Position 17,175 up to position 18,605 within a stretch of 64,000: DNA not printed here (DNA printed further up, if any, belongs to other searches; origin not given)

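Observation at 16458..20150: Translationally coupled TDO/PrnB-like protein and histidine-decarboxylase-like PLP enzyme downstream of membrane proteins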

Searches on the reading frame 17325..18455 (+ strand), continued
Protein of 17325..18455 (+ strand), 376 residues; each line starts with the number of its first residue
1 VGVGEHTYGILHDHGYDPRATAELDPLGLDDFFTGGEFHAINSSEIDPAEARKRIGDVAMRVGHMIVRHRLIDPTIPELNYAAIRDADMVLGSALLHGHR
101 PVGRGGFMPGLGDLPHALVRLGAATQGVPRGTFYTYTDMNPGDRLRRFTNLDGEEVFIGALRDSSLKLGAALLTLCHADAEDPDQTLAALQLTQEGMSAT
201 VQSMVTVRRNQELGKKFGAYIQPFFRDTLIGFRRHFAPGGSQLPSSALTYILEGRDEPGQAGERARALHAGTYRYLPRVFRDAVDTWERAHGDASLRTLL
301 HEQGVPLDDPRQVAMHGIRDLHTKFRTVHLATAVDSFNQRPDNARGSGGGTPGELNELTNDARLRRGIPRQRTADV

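Call 47: find_related_loci(query=A2, collection=genome_contigs, flank=8000)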
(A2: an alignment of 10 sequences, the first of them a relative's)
Query A2 (353 aa) in genome_contigs; peptide patterns used: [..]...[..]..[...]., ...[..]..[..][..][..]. (x = any residue, [..] = any of these).
59 stretches matched a pattern; 5 encode a relative of the query (tblastn E <= 1e-3); 5 distinct loci.
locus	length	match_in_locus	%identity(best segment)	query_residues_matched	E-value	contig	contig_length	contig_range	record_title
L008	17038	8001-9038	59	5-351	8e-139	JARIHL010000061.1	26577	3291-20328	MAG: Candidatus Saccharibacteria bacterium isolate CullarsAll.DT.39 k141_1041150, whole genome shotgun sequence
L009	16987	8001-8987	54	15-344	3e-120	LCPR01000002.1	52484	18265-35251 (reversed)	MAG: Candidatus Saccharibacteria bacterium GW2011_GWC2_48_9 UY35_C0002, whole genome shotgun sequence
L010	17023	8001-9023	46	6-349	2e-91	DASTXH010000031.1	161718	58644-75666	MAG TPA_asm: Candidatus Saccharimonadales bacterium isolate SMAG_U2409 k141_1160699, whole genome shotgun sequence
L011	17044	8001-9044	41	3-349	2e-85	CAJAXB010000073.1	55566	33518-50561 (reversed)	uncultured Candidatus Saccharibacteria bacterium isolate Loc090907-4m_bin-620 genome assembly, contig: bin-620:73/95, wh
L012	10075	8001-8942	37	23-349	1e-59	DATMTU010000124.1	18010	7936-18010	MAG TPA_asm: Dongiaceae bacterium isolate SMAG_U13021 k141_747303, whole genome shotgun sequence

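Call 50: find_encoding_contigs(protein=P0157, flank=8000, max_places=4)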
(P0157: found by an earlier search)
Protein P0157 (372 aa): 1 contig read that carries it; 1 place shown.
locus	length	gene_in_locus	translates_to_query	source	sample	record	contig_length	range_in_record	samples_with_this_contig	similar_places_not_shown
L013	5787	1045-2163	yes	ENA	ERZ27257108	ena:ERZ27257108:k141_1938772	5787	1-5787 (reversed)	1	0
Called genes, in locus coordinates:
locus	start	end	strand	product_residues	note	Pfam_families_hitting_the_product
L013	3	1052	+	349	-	?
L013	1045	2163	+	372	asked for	PF00282:Pyridoxal_deC, PF00155:Aminotran_1_2 (weak)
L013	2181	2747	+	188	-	PF28474:DUF8412, PF13376:OmdA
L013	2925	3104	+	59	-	-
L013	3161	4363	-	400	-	PF07690:MFS_1, PF12832:MFS_1_like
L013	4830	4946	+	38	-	-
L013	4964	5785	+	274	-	?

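Call 51: find_encoding_contigs(protein=P0156, flank=8000, max_places=4)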
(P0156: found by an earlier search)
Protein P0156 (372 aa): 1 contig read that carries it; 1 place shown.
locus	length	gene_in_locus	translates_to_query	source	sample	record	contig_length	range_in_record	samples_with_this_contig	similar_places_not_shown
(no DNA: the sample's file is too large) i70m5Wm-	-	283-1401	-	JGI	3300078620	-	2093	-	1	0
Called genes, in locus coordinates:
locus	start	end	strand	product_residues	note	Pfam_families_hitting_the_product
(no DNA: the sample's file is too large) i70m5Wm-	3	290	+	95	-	?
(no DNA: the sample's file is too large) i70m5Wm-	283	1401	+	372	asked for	PF00282:Pyridoxal_deC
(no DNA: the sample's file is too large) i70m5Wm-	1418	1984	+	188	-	PF28474:DUF8412, PF13376:OmdA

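Call 67: search_protein_families(library=padloc, proteins=[window:17325-18455:+], max_evalue=0.01)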
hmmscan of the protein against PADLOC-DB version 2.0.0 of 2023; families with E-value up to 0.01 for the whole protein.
window:17325-18455:+ (376 aa): 0 families

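Call 72: search_protein_families(library=ncbifam, proteins=[L008:7362-7886:+, L008:9025-10122:+, L008:10125-10712:+, L008:10693-11247:-, L008:11308-11967:+, L008:11972-12721:+, L008:12706-13611:+, L008:6810-7313:+, L008:6118-6807:+], max_evalue=0.01)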
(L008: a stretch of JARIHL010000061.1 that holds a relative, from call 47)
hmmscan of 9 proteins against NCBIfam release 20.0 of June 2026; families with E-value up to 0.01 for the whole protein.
L008:7362-7886:+ (174 aa): 0 families

L008:9025-10122:+ (365 aa): 5 families
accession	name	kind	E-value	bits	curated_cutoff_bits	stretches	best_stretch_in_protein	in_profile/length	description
TIGR00191.1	thrB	equivalog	2e-11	43.3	168.25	1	80-342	43-277/304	homoserine kinase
NF002288.1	PRK01212.1-4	equivalog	2.4e-09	36.6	194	1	78-239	40-190/303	homoserine kinase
NF040726.1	BetaRFA-P_synth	equivalog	2.7e-07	30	328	1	76-162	45-128/327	beta-ribofuranosylaminobenzene 5'-phosphate synthase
TIGR00549.1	mevalon_kin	equivalog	0.0028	17.2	163.05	1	91-173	63-135/276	mevalonate kinase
NF003036.0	PRK03926.1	equivalog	0.0068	15.5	403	1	60-186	18-144/302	mevalonate kinase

L008:10125-10712:+ (195 aa): 8 families
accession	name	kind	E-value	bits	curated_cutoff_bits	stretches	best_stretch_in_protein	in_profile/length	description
NF006226.0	PRK08356.1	equivalog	3.8e-08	33.3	189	1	9-184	7-191/195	hypothetical protein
TIGR01359.1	UMP_CMP_kin_fam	subfamily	4.9e-05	23.3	207.6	1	9-135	1-128/185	UMP-CMP kinase family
TIGR00152.1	TIGR00152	equivalog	0.00018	21.4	65.55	1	13-70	5-60/188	dephospho-CoA kinase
TIGR01351.1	adk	subfamily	0.00021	21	168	1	13-134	5-128/212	adenylate kinase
TIGR01360.1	aden_kin_iso1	equivalog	0.00065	19.4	284.1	1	7-135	3-129/188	adenylate kinase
NF033453.1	BREX_3_BrxF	hypoth_equivalog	0.0053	16.5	50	0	8-69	17-78/149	BREX-3 system P-loop-containing protein BrxF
TIGR02173.1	cyt_kin_arch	equivalog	0.0068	16.4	102.1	0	13-138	6-115/169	(d)CMP kinase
NF002988.0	PRK03731.1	equivalog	0.009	15.8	161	0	9-44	4-39/174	shikimate kinase AroL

L008:10693-11247:- (184 aa): 5 families
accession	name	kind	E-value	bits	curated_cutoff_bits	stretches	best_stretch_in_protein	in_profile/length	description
NF011396.0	PRK14821.1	equivalog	8.6e-30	103.6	203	1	4-168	2-166/185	XTP/dITP diphosphatase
TIGR00042.1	TIGR00042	equivalog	1.6e-25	89.6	145.35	1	5-168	2-169/184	RdgB/HAM1 family non-canonical purine NTP pyrophosphatase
NF011397.0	PRK14822.1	equivalog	1.3e-08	34.4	234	1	4-169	3-180/201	XTP/dITP diphosphatase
NF011399.0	PRK14824.1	subfamily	4.7e-05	22.9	267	1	3-83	3-88/206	putative deoxyribonucleotide triphosphate pyrophosphatase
NF011398.0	PRK14823.1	equivalog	0.00038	20.3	272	1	89-169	96-175/191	non-canonical purine NTP diphosphatase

L008:11308-11967:+ (219 aa): 39 families (the best 25 are shown)
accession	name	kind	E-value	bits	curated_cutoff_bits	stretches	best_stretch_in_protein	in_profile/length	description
NF043040.1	corrin_prot_MT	hypoth_equivalog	2.9e-13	49.7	180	1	39-143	41-146/216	corrinoid protein-associated methyltransferase CpaM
NF045667.1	MTase_DVU1556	equivalog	1.1e-11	44.6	155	1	39-191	22-160/213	DVU_1556 family methyltransferase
TIGR01934.1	MenG_MenH_UbiE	subfamily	1.5e-11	44.1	158.35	1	37-148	37-145/223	ubiquinone/menaquinone biosynthesis methyltransferase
NF047649.1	MTase_UXPK_star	exception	7.4e-11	41.6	460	1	43-144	81-181/283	methyltransferase/UXPK-star double selenoprotein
NF001244.0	PRK00216.1-5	equivalog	4.5e-10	39.2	216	1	38-152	47-161/236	bifunctional demethylmenaquinone methyltransferase/2-methoxy-6-polyprenyl-1,4-benzoquinol methylase UbiE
TIGR02072.1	BioC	equivalog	5.4e-10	39.5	184.95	1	26-152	23-140/244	malonyl-ACP O-methyltransferase BioC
TIGR02021.1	BchM-ChlM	equivalog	6.4e-10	38.8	158.9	1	27-142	42-153/218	magnesium protoporphyrin IX methyltransferase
NF041537.1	ArsM_AhpD_UU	exception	9.5e-10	37.8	510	1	43-192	80-223/345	arsenite methyltransferase/AhpD domain selenoprotein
NF008405.0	PRK11207.1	equivalog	1.5e-09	37.6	218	1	41-140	32-128/198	tellurite resistance methyltransferase TehB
NF041536.1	ArsM_DUF2284_UU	exception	1.5e-09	36.7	575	1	42-144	79-180/459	arsenite methyltransferase/DUF2284 domain selenoprotein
NF001241.0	PRK00216.1-2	equivalog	3e-09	36.8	327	1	40-153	52-156/231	demethylmenaquinone methyltransferase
NF008823.0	PRK11873.1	subfamily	8.6e-09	35.3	263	1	43-146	81-184/272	arsenite methyltransferase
NF001243.0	PRK00216.1-4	equivalog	1.7e-08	34.1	235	1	41-142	49-149/237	demethylmenaquinone methyltransferase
NF008992.0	PRK12335.1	equivalog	3.7e-08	32.9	303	1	37-139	120-218/289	SAM-dependent methyltransferase TehB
NF045649.1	2X_seleno_MduS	exception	3.8e-08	32.7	380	1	16-153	20-156/338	methyltransferase domain-containing selenoprotein MduS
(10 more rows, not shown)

L008:11972-12721:+ (249 aa): 47 families (the best 25 are shown)
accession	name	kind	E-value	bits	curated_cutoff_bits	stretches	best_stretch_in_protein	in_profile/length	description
NF041820.1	daptide_MTase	equivalog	1.6e-15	57.2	175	1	25-225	23-226/243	daptide-type RiPP biosynthesis methyltransferase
TIGR02021.1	BchM-ChlM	equivalog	4.7e-15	55.6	158.9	1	39-159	55-174/218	magnesium protoporphyrin IX methyltransferase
NF043040.1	corrin_prot_MT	hypoth_equivalog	4.8e-15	55.6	180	1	31-137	34-146/216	corrinoid protein-associated methyltransferase CpaM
TIGR01983.1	UbiG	equivalog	7.2e-14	51.6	102.95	1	39-142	50-155/228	bifunctional 2-polyprenyl-6-hydroxyphenol methylase/3-demethylubiquinol 3-O-methyltransferase UbiG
NF045667.1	MTase_DVU1556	equivalog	1e-13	51.2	155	1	40-138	24-119/213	DVU_1556 family methyltransferase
NF051855.1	GlySarMtaseBact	equivalog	8.6e-13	48.5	350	1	28-248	43-256/259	glycine/sarcosine N-methyltransferase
TIGR02072.1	BioC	equivalog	6.4e-12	45.8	184.95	1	37-142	33-136/244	malonyl-ACP O-methyltransferase BioC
NF011529.0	PRK14968.1-3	equivalog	4.5e-09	36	162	1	31-111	27-110/198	putative methyltransferase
NF008992.0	PRK12335.1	equivalog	3.1e-08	33.1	303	1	37-132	121-217/289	SAM-dependent methyltransferase TehB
NF045825.1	FAmtase_mtf2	equivalog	4e-08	32.8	400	1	41-139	61-159/248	fatty-acid O-methyltransferase Mtf2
NF008264.0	PRK11036.1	equivalog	7.3e-08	32.2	366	1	33-143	39-152/261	tRNA uridine 5-oxyacetic acid(34) methyltransferase CmoM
NF004851.0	PRK06202.1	equivalog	7.8e-08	32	243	1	37-127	59-155/237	hypothetical protein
NF008300.0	PRK11088.1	equivalog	1.1e-07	31.7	303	1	29-106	76-158/272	23S rRNA (guanine(745)-N(1))-methyltransferase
TIGR00537.1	hemK_rel_arch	hypoth_equivalog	1.1e-07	31.7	87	1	39-124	20-106/179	HemK2/MTQ2 family protein methyltransferase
NF002463.0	PRK01683.1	equivalog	1.3e-07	31.5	297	1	37-104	30-98/258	trans-aconitate 2-methyltransferase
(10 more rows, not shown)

L008:12706-13611:+ (301 aa): 16 families
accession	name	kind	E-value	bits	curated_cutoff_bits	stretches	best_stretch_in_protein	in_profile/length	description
NF043040.1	corrin_prot_MT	hypoth_equivalog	1.1e-08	34.8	180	1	140-255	81-199/216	corrinoid protein-associated methyltransferase CpaM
NF001240.0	PRK00216.1-1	equivalog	8e-08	31.6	378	1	92-211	65-170/251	bifunctional demethylmenaquinone methyltransferase/2-methoxy-6-polyprenyl-1,4-benzoquinol methylase UbiE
NF045667.1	MTase_DVU1556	equivalog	2.7e-07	30.3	155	1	161-254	73-162/213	DVU_1556 family methyltransferase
NF041536.1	ArsM_DUF2284_UU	exception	7.7e-07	27.8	575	1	151-253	123-223/459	arsenite methyltransferase/DUF2284 domain selenoprotein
NF041537.1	ArsM_AhpD_UU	exception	2.7e-06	26.4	510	1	153-253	125-223/345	arsenite methyltransferase/AhpD domain selenoprotein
NF001242.0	PRK00216.1-3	equivalog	2.9e-06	26.9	351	1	87-209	66-175/258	bifunctional demethylmenaquinone methyltransferase/2-methoxy-6-polyprenyl-1,4-benzoquinol methylase UbiE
NF040538.1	methyl_ArsM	equivalog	4e-06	26.2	500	1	148-212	147-211/356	arsinothricin biosynthesis methyltransferase ArsM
NF052510.1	methyltran_MpqE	exception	4.1e-06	26.3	335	1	85-209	42-151/234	methyl-plastoquinone biosynthesis methyltransferase MpqE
NF008823.0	PRK11873.1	subfamily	7.9e-06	25.5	263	1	153-254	126-225/272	arsenite methyltransferase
TIGR02752.1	MenG_heptapren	equivalog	4e-05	23.2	419.85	1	156-214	97-154/231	demethylmenaquinone methyltransferase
NF001243.0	PRK00216.1-4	equivalog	6.3e-05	22.4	235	1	154-214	97-156/237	demethylmenaquinone methyltransferase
NF047649.1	MTase_UXPK_star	exception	0.00019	20.6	460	1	137-212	113-184/283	methyltransferase/UXPK-star double selenoprotein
TIGR01934.1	MenG_MenH_UbiE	subfamily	0.0038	16.5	158.35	0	90-218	39-150/223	ubiquinone/menaquinone biosynthesis methyltransferase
TIGR01983.1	UbiG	equivalog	0.0044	16.3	102.95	0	152-212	94-154/228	bifunctional 2-polyprenyl-6-hydroxyphenol methylase/3-demethylubiquinol 3-O-methyltransferase UbiG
NF040539.1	AST_met_ArsM_2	exception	0.0062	16.4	240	1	56-212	24-166/262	putative arsinothricin biosynthesis methyltransferase ArsM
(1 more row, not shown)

L008:6810-7313:+ (167 aa): 0 families

L008:6118-6807:+ (229 aa): 1 family
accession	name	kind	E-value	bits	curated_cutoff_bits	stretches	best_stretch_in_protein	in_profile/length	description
TIGR00318.1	cyaB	equivalog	5.9e-08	32.7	57.95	1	88-193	46-150/174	class IV adenylate cyclase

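Call 73: search_protein_families(library=pfam, proteins=[L008:7362-7886:+, L008:9025-10122:+, L008:10125-10712:+, L008:10693-11247:-, L008:11308-11967:+, L008:11972-12721:+, L008:12706-13611:+, L008:6810-7313:+, L008:6118-6807:+], max_evalue=0.01)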
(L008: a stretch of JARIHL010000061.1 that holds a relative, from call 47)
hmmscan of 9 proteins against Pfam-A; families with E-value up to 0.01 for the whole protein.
L008:7362-7886:+ (174 aa): 0 families

L008:9025-10122:+ (365 aa): 1 family
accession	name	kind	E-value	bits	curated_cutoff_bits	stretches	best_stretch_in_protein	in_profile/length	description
PF00288.32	GHMP_kinases_N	-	6.7e-11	42.7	22.3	1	99-170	2-70/87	GHMP kinases N terminal domain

L008:10125-10712:+ (195 aa): 4 families
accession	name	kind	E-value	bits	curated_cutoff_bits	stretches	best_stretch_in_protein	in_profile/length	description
PF13207.12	AAA_17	-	2.9e-10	41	27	1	13-135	1-124/136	AAA domain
PF13671.12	AAA_33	-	1.5e-09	38.8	27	1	11-136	3-121/143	AAA domain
PF13238.12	AAA_18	-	1.1e-07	32.8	29.4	1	13-136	4-114/128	AAA domain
PF00406.28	ADK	-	0.0097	16.5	26.8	0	13-143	2-135/151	Adenylate kinase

L008:10693-11247:- (184 aa): 1 family
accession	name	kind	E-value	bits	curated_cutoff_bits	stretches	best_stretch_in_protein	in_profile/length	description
PF01725.21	Ham1p_like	-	5.7e-22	79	22.5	1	5-167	1-172/186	Ham1 family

L008:11308-11967:+ (219 aa): 11 families
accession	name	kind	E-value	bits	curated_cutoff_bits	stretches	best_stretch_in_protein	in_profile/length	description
PF08241.18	Methyltransf_11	-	2.8e-19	70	21.2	1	44-143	1-94/95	Methyltransferase domain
PF13649.12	Methyltransf_25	-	1.2e-17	64.8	27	1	44-139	2-96/97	Methyltransferase domain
PF13847.12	Methyltransf_31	-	3.1e-15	56.5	27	1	39-157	3-120/145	Methyltransferase domain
PF13489.12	Methyltransf_23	-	9.1e-12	45.4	27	1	26-191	9-159/164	Methyltransferase domain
PF08242.18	Methyltransf_12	-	4.8e-11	43.7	30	1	44-141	1-97/98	Methyltransferase domain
PF01209.24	Ubie_methyltran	-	8.8e-08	32.2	20.1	1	41-144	49-151/233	ubiE/COQ5 methyltransferase family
PF03848.20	TehB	-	1.3e-05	25.1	20.4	1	41-140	32-128/193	Tellurite resistance protein TehB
PF05401.17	NodS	-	0.00048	20.5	24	1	36-136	40-136/201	Nodulation protein S (NodS)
PF01728.25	FtsJ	-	0.00073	19.9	24.1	1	30-89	13-75/181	FtsJ-like methyltransferase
PF05175.20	MTS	-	0.0042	17.2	23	1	29-121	26-113/170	Methyltransferase small domain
PF01135.25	PCMT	-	0.0045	17.2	20.3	1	26-89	65-126/210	Protein-L-isoaspartate(D-aspartate) O-methyltransferase (PCMT)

L008:11972-12721:+ (249 aa): 15 families
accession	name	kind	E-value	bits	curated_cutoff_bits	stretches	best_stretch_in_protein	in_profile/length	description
PF13649.12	Methyltransf_25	-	5.8e-20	72.2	27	1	42-134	1-97/97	Methyltransferase domain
PF08241.18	Methyltransf_11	-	3.7e-18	66.4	21.2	1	43-138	1-95/95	Methyltransferase domain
PF13847.12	Methyltransf_31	-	1.5e-15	57.6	27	1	40-146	5-114/145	Methyltransferase domain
PF08242.18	Methyltransf_12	-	3.6e-14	53.7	30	1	43-136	1-98/98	Methyltransferase domain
PF13489.12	Methyltransf_23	-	2.6e-11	44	27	1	31-158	13-124/164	Methyltransferase domain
PF05401.17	NodS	-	4.2e-08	33.7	24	1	41-139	46-145/201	Nodulation protein S (NodS)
PF03848.20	TehB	-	4.3e-07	30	20.4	1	38-135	30-129/193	Tellurite resistance protein TehB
PF01209.24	Ubie_methyltran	-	2.1e-06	27.7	20.1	1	18-137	28-150/233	ubiE/COQ5 methyltransferase family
PF02353.26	CMAS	-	4.1e-06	26.8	27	1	24-138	48-164/273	Mycolic acid cyclopropane synthetase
PF05175.20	MTS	-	5.4e-06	26.6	23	1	23-138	15-138/170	Methyltransferase small domain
PF06325.19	PrmA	-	1.5e-05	25.1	22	1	35-138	158-258/296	Ribosomal protein L11 methyltransferase (PrmA)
PF01739.24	CheR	-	7.9e-05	22.6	27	0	83-135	120-170/195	CheR methyltransferase, SAM binding domain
PF03291.22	mRNA_G-N7_MeTrfase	-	0.00043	19.9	26.6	0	38-137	61-179/315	mRNA (guanine-N(7))-methyltransferase domain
PF05219.18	DREV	-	0.0016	18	26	1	37-151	93-200/265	DREV methyltransferase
PF13679.12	Methyltransf_32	-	0.0032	17.9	27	1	31-90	13-84/143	Methyltransferase domain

L008:12706-13611:+ (301 aa): 7 families
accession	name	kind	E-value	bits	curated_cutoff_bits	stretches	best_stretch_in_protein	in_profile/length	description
PF13489.12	Methyltransf_23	-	5.7e-12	46.1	27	1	76-254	8-161/164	Methyltransferase domain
PF01209.24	Ubie_methyltran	-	7.5e-08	32.4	20.1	1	81-209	39-151/233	ubiE/COQ5 methyltransferase family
PF08241.18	Methyltransf_11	-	1.1e-06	29.7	21.2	1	159-209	46-95/95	Methyltransferase domain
PF08242.18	Methyltransf_12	-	1.2e-06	29.6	30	1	95-206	1-97/98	Methyltransferase domain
PF13649.12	Methyltransf_25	-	1.5e-06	29.2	27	1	94-205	1-97/97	Methyltransferase domain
PF13847.12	Methyltransf_31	-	3.1e-05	24.1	27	1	91-213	4-113/145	Methyltransferase domain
PF01739.24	CheR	-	0.0073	16.2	27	0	166-211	131-175/195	CheR methyltransferase, SAM binding domain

L008:6810-7313:+ (167 aa): 1 family
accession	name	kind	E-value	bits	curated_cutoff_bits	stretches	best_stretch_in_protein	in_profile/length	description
PF13563.12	2_5_RNA_ligase2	-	4.9e-05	23.8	27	1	23-131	19-122/152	2'-5' RNA ligase superfamily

L008:6118-6807:+ (229 aa): 1 family
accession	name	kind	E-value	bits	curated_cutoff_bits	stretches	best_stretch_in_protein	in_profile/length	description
PF01928.26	CYTH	-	1e-08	35.6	23.2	1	45-193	3-161/179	CYTH domain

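Call 92: find_related_loci(query=A2, collection=metagenome_contigs, flank=6000)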
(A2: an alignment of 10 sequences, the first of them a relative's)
Query A2 (353 aa) in metagenome_contigs; peptide patterns used: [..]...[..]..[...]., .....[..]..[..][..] (x = any residue, [..] = any of these).
263 stretches matched a pattern; 19 encode a relative of the query (tblastn E <= 1e-3); 19 distinct loci.
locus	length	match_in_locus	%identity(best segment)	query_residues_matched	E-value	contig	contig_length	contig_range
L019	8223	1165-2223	65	1-353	2e-155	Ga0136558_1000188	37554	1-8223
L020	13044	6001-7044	59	5-351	9e-135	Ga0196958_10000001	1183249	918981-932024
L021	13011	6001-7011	56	15-353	7e-131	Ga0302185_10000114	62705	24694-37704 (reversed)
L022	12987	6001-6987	54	15-344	6e-120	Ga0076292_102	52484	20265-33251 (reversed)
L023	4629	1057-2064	44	1-349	1e-93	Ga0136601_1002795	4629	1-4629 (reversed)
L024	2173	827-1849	45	14-349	1e-95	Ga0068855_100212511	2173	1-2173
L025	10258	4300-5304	43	2-349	3e-89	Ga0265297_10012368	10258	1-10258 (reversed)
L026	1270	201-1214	44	16-349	2e-93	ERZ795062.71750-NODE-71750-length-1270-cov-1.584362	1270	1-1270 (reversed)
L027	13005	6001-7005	45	10-348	6e-86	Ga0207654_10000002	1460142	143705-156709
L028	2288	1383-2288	47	16-325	1e-88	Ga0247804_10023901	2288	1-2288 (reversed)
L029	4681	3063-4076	41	16-349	3e-80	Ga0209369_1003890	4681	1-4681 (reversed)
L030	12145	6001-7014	41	16-349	4e-80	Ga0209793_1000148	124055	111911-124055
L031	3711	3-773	49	84-348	5e-77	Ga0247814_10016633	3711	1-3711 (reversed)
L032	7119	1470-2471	39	15-344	8e-71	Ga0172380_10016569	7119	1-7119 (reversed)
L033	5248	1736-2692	44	16-338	6e-71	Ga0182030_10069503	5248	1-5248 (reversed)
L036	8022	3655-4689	28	16-351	9e-34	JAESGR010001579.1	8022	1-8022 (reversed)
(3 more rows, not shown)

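Call 95: search_protein_families(library=pfam, proteins=[L036:237-686:+, L036:690-1817:+, L036:1854-2537:-, L036:2320-3180:+, L036:3289-4713:+, L036:4710-6209:+, L036:5945-6769:+, L036:6837-7952:-], max_evalue=0.001)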
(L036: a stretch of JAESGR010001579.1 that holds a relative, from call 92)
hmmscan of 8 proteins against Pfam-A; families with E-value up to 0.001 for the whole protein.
L036:237-686:+ (149 aa): 0 families

L036:690-1817:+ (375 aa): 1 family
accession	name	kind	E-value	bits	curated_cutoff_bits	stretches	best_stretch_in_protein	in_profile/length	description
PF00877.26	NLPC_P60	-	5.8e-22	78.1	23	1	234-358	1-105/105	NlpC/P60 family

L036:1854-2537:- (227 aa): 0 families

L036:2320-3180:+ (286 aa): 0 families

L036:3289-4713:+ (474 aa): 1 family
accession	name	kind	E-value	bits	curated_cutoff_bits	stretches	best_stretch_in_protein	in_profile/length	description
PF08933.16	PrnB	-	1.5e-13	50.7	27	1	173-460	69-369/387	Monodechloroaminopyrrolnitrin synthase PrnB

L036:4710-6209:+ (499 aa): 2 families
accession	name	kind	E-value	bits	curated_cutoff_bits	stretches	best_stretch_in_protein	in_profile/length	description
PF00282.25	Pyridoxal_deC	-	8.7e-88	295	27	1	38-416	1-374/375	Pyridoxal-dependent decarboxylase conserved domain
PF00266.25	Aminotran_5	-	0.00016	21.3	21.5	1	175-276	87-177/371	Aminotransferase class-V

L036:5945-6769:+ (274 aa): 0 families

L036:6837-7952:- (371 aa): 0 families
